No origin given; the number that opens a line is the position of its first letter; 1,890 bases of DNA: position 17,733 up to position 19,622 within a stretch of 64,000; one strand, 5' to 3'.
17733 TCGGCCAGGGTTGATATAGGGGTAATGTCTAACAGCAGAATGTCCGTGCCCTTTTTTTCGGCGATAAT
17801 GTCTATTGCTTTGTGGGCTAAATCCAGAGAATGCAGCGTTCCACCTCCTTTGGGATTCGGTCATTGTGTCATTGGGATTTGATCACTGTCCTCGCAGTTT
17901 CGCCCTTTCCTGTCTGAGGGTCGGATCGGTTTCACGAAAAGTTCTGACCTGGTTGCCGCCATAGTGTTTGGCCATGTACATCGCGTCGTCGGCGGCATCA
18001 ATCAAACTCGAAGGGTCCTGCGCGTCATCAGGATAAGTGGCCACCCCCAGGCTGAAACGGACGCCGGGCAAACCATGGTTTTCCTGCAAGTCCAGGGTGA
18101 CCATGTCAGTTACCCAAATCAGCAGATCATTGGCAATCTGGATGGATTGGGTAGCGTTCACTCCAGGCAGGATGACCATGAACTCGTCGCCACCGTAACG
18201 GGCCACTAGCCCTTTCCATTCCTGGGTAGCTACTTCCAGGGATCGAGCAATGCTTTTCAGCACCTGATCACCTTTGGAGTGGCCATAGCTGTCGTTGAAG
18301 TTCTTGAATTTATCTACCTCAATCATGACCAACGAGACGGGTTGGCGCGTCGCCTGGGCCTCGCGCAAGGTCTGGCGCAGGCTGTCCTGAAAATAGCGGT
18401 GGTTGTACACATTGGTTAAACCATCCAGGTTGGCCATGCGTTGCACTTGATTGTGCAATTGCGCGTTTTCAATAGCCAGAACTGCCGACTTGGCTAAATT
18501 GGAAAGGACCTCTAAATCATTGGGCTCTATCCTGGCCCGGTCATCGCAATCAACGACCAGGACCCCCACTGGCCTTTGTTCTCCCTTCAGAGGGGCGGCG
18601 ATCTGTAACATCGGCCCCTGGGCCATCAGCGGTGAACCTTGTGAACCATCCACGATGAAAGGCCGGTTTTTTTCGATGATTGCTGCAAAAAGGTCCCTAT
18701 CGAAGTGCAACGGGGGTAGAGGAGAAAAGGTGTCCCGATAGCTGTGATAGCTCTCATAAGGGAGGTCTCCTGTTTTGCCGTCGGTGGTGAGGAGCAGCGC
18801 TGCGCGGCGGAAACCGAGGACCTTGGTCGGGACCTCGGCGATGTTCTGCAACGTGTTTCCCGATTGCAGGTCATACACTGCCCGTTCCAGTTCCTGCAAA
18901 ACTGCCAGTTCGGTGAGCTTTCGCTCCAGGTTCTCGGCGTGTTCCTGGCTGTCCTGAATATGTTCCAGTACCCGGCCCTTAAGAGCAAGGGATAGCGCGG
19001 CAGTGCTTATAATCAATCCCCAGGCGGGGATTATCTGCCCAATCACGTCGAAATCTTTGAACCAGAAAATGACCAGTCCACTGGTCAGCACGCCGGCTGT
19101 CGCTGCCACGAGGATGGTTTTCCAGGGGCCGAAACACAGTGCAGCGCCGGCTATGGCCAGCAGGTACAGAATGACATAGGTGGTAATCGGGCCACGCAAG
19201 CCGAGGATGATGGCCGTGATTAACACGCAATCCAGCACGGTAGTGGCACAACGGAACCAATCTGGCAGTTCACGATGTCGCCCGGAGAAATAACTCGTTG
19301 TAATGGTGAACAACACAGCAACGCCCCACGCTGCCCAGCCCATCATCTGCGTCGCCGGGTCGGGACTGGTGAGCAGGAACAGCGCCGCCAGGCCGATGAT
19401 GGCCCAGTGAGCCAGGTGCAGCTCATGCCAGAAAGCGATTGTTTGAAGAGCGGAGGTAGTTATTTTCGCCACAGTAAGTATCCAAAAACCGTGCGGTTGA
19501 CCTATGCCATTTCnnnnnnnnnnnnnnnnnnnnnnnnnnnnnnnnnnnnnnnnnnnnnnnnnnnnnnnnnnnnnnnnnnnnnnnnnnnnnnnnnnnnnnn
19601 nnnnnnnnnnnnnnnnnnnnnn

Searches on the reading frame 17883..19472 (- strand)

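Call 48: search_protein_families(library=pfam, max_evalue=0.0001, proteins=[window:17883-19472:-])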
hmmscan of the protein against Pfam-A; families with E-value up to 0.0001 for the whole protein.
window:17883-19472:- (529 aa): 5 families
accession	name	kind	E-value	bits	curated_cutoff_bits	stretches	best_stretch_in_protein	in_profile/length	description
PF00990.26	GGDEF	-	6e-43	146.8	23.8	1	347-508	1-161/161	Diguanylate cyclase, GGDEF domain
PF13185.12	GAF_2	-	2e-08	34.9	28.6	1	208-335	8-136/136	GAF domain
PF01590.32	GAF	-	6.8e-07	30.3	22.4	1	207-334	5-133/133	GAF domain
PF13492.12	GAF_3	-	6.8e-07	30.2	27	1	208-336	6-129/129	GAF domain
PF24898.2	GGDEF_GdpP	-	2.8e-05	24.8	30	1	384-513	1-120/126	Cyclic-di-AMP phosphodiesterase GdpP-like, GGDEF domain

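Call 49: search_protein_families(library=padloc, max_evalue=0.001, proteins=[window:17883-19472:-])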
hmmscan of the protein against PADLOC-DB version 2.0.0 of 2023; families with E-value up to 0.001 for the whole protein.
window:17883-19472:- (529 aa): 0 families
